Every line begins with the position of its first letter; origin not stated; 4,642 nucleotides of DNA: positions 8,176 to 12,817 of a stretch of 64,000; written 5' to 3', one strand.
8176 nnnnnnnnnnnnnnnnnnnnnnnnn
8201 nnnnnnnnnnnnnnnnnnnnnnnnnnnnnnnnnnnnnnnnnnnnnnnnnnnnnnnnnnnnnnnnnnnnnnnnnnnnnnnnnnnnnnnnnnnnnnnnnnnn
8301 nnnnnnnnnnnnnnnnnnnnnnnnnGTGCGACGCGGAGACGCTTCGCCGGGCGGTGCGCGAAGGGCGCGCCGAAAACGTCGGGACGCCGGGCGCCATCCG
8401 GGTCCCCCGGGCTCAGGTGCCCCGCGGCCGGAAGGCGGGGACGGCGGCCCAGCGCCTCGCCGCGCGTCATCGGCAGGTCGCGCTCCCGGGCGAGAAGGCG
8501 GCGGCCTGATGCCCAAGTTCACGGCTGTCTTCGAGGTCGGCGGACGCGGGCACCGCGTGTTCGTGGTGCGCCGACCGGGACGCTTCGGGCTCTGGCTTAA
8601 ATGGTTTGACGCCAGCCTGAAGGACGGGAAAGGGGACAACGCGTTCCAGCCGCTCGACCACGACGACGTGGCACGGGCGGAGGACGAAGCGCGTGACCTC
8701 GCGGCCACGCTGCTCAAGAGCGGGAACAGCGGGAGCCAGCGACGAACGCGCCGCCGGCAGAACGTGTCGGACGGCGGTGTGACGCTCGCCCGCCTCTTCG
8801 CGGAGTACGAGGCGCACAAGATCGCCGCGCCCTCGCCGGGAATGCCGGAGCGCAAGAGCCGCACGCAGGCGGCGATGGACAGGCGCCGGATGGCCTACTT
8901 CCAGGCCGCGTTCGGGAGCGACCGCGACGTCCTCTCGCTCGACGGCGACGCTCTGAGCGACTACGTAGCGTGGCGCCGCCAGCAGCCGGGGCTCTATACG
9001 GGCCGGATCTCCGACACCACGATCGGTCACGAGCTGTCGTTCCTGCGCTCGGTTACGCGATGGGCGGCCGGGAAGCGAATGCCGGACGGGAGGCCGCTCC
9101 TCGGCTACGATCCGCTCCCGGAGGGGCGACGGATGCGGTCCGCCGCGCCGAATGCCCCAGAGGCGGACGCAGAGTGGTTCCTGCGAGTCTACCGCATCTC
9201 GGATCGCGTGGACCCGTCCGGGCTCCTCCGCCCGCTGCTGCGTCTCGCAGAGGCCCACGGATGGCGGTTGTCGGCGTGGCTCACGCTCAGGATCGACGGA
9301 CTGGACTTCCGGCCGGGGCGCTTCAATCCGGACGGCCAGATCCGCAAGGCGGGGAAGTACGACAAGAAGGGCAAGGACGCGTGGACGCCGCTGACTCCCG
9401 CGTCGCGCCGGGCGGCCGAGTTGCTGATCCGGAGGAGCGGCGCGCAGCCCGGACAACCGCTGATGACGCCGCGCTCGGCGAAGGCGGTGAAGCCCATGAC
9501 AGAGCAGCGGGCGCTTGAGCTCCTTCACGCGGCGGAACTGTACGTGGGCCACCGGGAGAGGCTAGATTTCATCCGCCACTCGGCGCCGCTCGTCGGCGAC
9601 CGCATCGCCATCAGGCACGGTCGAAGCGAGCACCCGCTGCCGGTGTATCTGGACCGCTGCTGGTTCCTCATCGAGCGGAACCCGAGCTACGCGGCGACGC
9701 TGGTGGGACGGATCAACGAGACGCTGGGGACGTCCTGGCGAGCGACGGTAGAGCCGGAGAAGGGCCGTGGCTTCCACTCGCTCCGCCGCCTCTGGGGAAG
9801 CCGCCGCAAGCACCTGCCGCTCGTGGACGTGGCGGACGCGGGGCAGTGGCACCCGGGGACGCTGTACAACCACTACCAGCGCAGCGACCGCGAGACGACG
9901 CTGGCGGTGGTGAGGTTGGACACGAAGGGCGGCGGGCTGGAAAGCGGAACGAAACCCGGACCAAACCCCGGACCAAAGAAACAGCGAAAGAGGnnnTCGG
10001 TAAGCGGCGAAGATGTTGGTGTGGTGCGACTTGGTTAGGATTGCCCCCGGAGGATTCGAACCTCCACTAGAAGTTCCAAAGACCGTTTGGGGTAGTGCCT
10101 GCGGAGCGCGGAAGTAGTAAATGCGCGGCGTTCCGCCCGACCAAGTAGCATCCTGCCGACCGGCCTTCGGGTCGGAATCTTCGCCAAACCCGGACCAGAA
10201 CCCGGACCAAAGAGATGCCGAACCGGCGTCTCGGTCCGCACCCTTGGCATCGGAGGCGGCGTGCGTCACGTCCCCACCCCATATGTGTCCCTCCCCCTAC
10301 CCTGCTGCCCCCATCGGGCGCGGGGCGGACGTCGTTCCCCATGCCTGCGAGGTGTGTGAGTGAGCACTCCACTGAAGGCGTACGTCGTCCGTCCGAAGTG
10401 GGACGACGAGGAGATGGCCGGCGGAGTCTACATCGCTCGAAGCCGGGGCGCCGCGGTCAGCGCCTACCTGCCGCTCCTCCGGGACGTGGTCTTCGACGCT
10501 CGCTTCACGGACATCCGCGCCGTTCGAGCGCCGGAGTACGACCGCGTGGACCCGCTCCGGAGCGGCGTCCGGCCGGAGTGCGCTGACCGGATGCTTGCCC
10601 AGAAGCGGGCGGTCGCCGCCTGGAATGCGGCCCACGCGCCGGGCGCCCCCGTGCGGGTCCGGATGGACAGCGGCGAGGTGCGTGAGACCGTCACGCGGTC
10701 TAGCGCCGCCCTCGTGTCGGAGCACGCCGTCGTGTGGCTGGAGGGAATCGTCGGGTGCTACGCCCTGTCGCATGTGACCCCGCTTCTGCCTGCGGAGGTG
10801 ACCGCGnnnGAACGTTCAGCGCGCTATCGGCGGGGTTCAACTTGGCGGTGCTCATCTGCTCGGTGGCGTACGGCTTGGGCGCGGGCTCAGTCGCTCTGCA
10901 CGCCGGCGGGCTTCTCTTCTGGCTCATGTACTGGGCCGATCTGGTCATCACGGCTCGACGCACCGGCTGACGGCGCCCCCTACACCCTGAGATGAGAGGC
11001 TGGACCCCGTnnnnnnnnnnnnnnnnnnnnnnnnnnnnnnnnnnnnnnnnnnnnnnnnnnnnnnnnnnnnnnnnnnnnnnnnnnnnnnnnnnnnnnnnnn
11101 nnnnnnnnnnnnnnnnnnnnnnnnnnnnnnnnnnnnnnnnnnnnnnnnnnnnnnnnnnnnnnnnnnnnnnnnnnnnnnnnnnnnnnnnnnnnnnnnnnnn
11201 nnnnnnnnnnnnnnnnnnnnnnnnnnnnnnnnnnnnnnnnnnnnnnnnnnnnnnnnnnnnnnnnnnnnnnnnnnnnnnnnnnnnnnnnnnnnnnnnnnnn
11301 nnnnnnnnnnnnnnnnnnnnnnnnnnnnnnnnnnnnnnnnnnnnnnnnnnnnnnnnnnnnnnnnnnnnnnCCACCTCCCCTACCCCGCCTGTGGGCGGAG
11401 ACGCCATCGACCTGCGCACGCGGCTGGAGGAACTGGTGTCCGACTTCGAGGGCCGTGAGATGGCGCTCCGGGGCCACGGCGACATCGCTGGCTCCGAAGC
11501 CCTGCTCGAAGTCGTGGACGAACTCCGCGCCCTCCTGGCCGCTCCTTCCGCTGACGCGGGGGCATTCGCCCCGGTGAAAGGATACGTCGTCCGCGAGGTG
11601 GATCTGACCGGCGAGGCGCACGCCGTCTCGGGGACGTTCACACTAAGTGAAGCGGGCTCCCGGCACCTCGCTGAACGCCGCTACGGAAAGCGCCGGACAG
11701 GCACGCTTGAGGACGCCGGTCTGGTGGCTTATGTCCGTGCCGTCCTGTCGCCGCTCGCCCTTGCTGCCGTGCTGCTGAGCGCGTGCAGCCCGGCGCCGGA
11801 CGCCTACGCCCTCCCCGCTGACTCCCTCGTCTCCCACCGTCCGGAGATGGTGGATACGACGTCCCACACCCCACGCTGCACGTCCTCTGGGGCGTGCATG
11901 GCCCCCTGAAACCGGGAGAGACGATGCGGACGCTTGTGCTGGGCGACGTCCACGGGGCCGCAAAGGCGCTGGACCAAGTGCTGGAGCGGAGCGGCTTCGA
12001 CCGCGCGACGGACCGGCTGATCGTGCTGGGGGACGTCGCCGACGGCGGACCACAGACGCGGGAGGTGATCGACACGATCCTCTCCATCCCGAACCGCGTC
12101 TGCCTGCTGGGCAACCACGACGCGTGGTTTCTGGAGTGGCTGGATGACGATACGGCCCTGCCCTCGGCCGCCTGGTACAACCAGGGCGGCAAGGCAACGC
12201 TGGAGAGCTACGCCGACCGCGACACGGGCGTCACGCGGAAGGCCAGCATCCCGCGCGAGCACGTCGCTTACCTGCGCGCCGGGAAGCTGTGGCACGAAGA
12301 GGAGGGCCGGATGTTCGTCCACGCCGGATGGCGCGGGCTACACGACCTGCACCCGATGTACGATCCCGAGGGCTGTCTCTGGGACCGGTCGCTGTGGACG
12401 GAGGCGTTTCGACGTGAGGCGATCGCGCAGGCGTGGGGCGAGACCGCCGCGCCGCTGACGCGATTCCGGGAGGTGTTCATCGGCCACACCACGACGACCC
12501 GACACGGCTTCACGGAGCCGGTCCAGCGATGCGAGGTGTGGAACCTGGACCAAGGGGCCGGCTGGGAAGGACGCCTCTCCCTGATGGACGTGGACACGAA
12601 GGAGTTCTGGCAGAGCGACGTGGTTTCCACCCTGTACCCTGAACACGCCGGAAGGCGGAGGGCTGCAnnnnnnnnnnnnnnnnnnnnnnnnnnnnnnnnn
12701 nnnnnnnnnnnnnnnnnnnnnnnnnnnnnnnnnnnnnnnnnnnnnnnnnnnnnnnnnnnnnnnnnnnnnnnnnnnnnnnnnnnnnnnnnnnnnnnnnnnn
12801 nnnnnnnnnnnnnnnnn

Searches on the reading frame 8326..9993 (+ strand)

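Call 18: search_protein_families(library=phrogs, proteins=[window:8326-9993:+], max_evalue=0.001)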
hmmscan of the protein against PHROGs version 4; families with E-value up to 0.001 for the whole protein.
window:8326-9993:+ (556 aa): 1 family
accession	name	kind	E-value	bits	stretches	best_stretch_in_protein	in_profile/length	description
phrog_1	-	integration and excision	6.4e-12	46.5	1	121-394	147-376/611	integrase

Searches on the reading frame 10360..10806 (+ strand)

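Call 103: search_protein_families(library=phrogs, proteins=[window:10360-10806:+], max_evalue=0.001)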
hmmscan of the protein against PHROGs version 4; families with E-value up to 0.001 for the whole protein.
window:10360-10806:+ (149 aa): 1 family
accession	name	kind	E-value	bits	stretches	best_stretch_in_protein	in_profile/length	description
phrog_9165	-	unknown function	2.2e-09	38.4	1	84-141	10-69/70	-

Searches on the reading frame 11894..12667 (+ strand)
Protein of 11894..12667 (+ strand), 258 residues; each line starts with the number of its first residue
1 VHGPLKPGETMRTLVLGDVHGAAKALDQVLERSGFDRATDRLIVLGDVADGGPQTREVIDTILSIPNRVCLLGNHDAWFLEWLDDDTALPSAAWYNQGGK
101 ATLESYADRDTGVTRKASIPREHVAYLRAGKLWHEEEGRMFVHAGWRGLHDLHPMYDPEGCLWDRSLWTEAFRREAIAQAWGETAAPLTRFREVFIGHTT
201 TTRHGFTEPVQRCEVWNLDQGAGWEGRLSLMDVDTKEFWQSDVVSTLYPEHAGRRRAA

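Call 18: search_protein_families(library=phrogs, proteins=[window:11894-12667:+], max_evalue=0.001)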
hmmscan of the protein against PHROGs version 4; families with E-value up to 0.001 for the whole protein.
window:11894-12667:+ (258 aa): 5 families
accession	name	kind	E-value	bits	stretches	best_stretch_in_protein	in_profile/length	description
phrog_246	-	other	2e-47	163.2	1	10-255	175-404/417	NinI-like serine-threonine phosphatase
phrog_20114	-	other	1.4e-10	42.6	1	11-84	3-78/131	phosphoesterase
phrog_9096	-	unknown function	7.6e-07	30.2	1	13-100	15-99/157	-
phrog_8238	-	DNA, RNA and nucleotide metabolism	1.9e-06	27.3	1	12-86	173-251/737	RNA ligase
phrog_28031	-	unknown function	0.00015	22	1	12-86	142-226/406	-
